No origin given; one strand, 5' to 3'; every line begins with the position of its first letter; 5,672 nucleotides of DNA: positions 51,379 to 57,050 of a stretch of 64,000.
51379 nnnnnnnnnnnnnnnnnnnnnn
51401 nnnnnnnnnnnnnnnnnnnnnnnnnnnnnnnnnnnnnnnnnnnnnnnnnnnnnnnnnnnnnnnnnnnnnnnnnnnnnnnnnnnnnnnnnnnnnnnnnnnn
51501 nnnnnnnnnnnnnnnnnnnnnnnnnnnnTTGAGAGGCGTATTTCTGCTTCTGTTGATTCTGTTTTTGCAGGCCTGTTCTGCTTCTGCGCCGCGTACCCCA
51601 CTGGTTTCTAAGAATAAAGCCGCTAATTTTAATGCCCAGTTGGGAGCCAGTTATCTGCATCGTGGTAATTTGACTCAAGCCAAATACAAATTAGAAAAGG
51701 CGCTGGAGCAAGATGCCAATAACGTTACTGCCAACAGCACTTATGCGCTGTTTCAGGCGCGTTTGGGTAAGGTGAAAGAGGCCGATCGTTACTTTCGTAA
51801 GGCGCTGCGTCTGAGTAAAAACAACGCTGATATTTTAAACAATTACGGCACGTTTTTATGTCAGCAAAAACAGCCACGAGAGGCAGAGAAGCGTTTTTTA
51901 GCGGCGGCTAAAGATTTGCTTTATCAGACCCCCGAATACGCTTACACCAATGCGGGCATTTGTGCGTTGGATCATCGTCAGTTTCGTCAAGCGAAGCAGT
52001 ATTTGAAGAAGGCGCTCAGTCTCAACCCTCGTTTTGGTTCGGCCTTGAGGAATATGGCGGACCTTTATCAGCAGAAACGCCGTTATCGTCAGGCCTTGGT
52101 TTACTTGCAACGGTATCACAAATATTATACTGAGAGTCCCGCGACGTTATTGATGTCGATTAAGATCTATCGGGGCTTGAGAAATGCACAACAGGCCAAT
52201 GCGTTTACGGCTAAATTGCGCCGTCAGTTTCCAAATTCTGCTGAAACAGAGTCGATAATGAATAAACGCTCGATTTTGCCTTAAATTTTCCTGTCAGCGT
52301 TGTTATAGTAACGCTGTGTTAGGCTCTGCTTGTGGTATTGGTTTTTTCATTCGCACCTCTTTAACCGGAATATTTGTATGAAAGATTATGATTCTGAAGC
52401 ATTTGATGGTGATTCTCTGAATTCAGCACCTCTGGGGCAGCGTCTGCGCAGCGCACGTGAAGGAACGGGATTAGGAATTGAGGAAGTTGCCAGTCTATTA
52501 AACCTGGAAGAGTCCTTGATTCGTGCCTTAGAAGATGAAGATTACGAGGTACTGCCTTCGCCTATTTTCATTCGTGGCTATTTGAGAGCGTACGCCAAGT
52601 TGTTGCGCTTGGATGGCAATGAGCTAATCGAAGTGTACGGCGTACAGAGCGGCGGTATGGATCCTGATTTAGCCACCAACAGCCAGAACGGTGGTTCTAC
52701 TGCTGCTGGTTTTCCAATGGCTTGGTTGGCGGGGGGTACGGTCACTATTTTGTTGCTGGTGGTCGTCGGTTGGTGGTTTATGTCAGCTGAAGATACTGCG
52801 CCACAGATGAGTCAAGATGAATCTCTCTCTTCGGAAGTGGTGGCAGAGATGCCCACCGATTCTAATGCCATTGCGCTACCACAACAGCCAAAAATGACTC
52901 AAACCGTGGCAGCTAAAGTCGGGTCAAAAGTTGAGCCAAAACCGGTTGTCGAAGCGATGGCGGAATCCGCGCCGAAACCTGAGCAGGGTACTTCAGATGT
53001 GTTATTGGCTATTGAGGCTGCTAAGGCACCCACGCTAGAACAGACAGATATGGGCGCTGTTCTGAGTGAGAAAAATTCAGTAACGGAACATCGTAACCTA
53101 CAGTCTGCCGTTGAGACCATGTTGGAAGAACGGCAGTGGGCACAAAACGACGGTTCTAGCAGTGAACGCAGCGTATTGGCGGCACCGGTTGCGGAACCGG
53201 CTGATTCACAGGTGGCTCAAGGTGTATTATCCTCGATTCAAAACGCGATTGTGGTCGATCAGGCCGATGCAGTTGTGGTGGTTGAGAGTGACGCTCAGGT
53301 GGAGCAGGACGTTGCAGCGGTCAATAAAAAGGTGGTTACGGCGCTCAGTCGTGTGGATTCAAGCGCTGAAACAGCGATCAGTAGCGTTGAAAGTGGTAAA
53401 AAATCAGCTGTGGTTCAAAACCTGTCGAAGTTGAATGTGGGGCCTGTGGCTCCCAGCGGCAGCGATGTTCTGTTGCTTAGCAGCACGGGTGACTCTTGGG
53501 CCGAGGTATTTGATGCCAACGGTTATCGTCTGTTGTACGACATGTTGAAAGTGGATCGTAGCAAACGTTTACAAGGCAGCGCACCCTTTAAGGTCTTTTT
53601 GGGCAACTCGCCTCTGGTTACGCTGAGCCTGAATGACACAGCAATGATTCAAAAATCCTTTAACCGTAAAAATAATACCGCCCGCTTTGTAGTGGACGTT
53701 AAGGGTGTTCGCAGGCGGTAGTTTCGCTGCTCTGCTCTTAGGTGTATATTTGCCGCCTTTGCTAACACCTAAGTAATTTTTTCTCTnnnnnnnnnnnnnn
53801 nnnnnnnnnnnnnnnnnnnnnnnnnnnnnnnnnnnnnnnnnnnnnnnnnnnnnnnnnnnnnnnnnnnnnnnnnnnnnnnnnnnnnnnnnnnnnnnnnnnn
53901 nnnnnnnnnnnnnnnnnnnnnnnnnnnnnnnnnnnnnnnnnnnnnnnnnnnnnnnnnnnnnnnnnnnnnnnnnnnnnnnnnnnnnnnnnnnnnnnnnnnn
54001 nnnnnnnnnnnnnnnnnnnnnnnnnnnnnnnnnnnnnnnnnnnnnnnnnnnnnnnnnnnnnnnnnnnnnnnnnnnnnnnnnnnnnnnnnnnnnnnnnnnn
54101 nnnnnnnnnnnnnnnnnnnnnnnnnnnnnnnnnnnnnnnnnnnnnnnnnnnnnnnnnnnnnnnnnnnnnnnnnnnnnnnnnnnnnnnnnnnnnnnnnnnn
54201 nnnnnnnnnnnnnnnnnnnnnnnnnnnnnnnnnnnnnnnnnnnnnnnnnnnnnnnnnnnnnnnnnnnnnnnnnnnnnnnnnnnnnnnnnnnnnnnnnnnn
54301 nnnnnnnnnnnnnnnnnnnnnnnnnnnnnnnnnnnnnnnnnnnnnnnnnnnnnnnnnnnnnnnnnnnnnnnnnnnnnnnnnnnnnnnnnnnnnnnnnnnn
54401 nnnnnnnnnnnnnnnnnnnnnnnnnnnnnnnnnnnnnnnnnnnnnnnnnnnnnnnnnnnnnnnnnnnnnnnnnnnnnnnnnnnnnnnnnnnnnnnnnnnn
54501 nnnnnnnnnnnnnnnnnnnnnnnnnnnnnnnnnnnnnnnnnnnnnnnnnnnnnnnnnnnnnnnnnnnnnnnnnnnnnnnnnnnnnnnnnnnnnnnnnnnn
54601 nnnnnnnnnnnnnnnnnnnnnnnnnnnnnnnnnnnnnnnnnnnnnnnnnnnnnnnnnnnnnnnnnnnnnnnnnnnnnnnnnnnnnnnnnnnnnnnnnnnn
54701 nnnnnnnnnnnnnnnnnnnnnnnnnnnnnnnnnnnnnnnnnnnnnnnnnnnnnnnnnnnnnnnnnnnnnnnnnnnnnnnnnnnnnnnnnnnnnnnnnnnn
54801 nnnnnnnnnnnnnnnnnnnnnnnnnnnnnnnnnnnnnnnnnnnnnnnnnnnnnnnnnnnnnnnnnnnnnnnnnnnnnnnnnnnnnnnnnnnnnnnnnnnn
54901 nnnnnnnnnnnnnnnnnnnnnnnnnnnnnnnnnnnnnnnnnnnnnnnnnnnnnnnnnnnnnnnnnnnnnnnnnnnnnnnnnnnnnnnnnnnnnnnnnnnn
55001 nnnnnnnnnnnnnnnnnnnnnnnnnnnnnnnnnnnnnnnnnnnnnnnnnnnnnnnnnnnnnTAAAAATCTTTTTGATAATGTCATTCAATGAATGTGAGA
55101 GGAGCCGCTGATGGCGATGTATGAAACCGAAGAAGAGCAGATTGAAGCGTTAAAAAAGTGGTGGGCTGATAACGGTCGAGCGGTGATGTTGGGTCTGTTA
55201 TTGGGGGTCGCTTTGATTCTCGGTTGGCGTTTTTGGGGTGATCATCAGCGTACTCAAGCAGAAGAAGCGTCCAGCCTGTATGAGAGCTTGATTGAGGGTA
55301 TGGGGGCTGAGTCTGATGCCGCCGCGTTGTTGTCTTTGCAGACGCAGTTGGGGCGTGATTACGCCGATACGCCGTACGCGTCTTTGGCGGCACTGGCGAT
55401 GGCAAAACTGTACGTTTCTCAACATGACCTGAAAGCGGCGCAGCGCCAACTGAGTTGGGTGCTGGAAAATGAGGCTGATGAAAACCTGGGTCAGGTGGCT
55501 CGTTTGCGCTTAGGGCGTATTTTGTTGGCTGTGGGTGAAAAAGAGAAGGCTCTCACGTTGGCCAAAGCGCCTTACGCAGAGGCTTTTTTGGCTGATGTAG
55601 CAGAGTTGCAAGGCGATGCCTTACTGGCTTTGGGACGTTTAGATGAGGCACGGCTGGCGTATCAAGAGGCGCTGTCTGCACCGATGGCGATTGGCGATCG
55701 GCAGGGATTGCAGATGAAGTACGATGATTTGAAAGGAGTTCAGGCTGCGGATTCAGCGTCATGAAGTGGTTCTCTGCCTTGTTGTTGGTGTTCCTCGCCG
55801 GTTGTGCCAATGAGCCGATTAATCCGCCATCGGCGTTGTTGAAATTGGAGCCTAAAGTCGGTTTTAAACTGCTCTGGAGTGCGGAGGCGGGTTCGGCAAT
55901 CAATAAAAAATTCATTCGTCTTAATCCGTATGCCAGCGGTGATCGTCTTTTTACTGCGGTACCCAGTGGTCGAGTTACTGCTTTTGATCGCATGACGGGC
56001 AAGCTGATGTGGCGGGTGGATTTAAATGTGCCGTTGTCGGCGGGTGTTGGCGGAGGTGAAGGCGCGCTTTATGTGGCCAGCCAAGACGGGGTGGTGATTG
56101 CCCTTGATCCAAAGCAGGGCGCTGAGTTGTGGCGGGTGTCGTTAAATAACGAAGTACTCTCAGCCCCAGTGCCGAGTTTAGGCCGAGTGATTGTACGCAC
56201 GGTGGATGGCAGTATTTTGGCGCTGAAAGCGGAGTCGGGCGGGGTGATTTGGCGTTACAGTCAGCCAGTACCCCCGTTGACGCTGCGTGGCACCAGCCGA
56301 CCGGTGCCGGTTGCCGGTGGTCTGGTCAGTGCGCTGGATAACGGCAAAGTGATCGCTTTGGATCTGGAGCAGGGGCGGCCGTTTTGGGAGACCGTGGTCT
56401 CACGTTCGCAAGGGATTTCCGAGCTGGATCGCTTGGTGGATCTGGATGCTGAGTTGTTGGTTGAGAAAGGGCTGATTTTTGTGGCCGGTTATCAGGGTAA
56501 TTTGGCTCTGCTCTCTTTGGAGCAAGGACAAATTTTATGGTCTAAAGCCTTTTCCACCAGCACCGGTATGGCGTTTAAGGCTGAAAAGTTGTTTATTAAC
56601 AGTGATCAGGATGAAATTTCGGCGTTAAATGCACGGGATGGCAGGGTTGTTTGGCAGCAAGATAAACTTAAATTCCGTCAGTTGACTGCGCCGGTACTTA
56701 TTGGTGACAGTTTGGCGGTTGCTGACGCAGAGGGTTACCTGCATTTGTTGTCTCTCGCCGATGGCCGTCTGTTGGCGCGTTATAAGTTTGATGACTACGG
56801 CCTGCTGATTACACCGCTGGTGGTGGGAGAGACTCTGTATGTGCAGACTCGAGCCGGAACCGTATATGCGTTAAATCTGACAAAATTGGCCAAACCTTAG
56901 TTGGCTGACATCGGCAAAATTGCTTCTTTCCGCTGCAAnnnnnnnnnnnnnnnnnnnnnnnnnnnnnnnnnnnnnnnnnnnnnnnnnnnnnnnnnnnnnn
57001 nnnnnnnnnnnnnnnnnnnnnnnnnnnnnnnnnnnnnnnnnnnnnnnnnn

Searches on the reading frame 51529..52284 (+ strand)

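Call 24: search_protein_families(library=pfam, proteins=[window:51529-52284:+], max_evalue=0.001)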
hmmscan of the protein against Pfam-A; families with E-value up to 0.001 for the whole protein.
window:51529-52284:+ (251 aa): 18 families
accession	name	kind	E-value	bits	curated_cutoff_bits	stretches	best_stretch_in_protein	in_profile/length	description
PF14559.12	TPR_19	-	2.1e-19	70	25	3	146-195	1-50/68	Tetratricopeptide repeat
PF07719.23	TPR_2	-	1.9e-16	59.2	27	1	137-168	2-33/34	Tetratricopeptide repeat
PF13431.12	TPR_17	-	2e-15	56.1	24.4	1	88-120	1-33/34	Tetratricopeptide repeat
PF00515.34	TPR_1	-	8.2e-13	48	27.8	1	137-169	2-34/34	Tetratricopeptide repeat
PF13424.12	TPR_12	-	1.4e-12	48.1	30.1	1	100-165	3-74/77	Tetratricopeptide repeat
PF13181.12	TPR_8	-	1.8e-09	37.4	25.7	0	138-168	3-33/34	Tetratricopeptide repeat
PF13428.12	TPR_14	-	2.8e-09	37.2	23.5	0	71-107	6-42/44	Tetratricopeptide repeat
PF23914.1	TPR_CcmH_CycH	-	6.1e-08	33.1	42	0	46-97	101-152/158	Cytochrome c-type biogenesis protein H TPR domain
PF25062.1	ARM_TT21_N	-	2.3e-07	31.2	40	1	133-236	97-200/222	Tetratricopeptide repeat protein 21 N-terminal ARM repeat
PF13414.12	TPR_11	-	6.8e-07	29.3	26.8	0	41-70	3-32/42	TPR repeat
PF13174.12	TPR_6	-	2e-06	28.5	26.3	0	207-237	3-33/33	Tetratricopeptide repeat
PF13374.12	TPR_10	-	2.7e-06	27.7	27.5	0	78-97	14-33/42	Tetratricopeptide repeat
PF13432.12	TPR_16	-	1.1e-05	26.2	32.7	0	146-196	7-57/65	Tetratricopeptide repeat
PF13371.12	TPR_9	-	0.00011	22.6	35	0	145-197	4-56/73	Tetratricopeptide repeat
PF25064.1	ARM_TT21_5th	-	0.00022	22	27.8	0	44-130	13-102/117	TT21 fifth ARM repeats domain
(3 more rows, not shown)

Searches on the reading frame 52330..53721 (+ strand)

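Call 24: search_protein_families(library=pfam, proteins=[window:52330-53721:+], max_evalue=0.001)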
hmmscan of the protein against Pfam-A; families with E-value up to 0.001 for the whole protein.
window:52330-53721:+ (463 aa): 4 families
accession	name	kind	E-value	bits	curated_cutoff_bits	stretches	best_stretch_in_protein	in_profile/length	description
PF13413.12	HTH_25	-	2.3e-20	72.6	24.6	1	38-99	1-62/62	Helix-turn-helix domain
PF13464.11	RodZ_C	-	3.3e-14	53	23.9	1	383-453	2-71/72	RodZ C-terminal domain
PF12844.13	HTH_19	-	4.5e-07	30.1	30.2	1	36-105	1-64/64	Helix-turn-helix domain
PF13560.12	HTH_31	-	2.1e-05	25.2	27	1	35-96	2-58/64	Helix-turn-helix domain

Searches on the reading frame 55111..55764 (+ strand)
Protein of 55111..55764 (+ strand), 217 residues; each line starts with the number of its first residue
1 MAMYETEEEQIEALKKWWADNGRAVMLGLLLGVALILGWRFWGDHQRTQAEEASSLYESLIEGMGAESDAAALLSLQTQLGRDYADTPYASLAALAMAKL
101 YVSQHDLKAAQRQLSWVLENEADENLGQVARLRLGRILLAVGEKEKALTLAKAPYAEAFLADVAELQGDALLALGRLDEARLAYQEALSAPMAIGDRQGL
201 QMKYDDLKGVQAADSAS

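Call 24: search_protein_families(library=pfam, proteins=[window:55111-55764:+], max_evalue=0.001)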
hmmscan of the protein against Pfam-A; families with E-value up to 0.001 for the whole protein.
window:55111-55764:+ (217 aa): 4 families
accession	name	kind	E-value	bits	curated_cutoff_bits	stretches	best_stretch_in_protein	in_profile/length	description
PF09976.15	TPR_21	-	3.4e-55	187.2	25.5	1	15-208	1-192/193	Tetratricopeptide repeat-like domain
PF13432.12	TPR_16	-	1.7e-05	25.6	32.7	0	132-189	1-59/65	Tetratricopeptide repeat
PF07719.23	TPR_2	-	5.8e-05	23.4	27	0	165-189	5-29/34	Tetratricopeptide repeat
PF00515.34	TPR_1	-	0.00099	19.3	27.8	0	168-189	8-29/34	Tetratricopeptide repeat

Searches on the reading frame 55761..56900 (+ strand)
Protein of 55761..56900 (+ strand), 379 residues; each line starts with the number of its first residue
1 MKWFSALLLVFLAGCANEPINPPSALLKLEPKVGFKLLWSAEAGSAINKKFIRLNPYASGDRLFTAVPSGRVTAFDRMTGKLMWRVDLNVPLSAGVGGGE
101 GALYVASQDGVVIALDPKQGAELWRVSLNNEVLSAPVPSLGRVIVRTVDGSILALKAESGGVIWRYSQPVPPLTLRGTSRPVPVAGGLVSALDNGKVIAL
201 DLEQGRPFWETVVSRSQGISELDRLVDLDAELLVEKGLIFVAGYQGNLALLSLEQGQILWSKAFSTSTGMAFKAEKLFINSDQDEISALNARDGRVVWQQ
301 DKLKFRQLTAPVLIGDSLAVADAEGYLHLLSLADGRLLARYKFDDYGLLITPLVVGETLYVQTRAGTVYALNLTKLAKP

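Call 24: search_protein_families(library=pfam, proteins=[window:55761-56900:+], max_evalue=0.001)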
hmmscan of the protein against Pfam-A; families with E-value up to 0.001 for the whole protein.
window:55761-56900:+ (379 aa): 5 families
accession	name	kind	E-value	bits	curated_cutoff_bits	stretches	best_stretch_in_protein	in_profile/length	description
PF13360.13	PQQ_2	-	1.2e-66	225.2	27.6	2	69-300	2-233/233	Outer membrane protein assembly factor BamB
PF13570.13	Beta-prop_ACSF4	-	5.8e-26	92.1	133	2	36-213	40-212/329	Beta-alanine-activating enzyme, beta-propeller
PF01011.28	PQQ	-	7.9e-19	68.2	26.7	0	49-90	46-87/595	Glucose/ethanol/alcohol dehydrogenase, beta-propeller domain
PF25293.1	Beta-prop_EMC1_N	-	6.4e-11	42.8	34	0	142-272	33-155/219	EMC1 N-terminal beta-propeller domain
PF23727.1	Beta-prop_FAM234A_B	-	0.0004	19.5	26.4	0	273-313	89-131/467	FAM234A/B beta-propeller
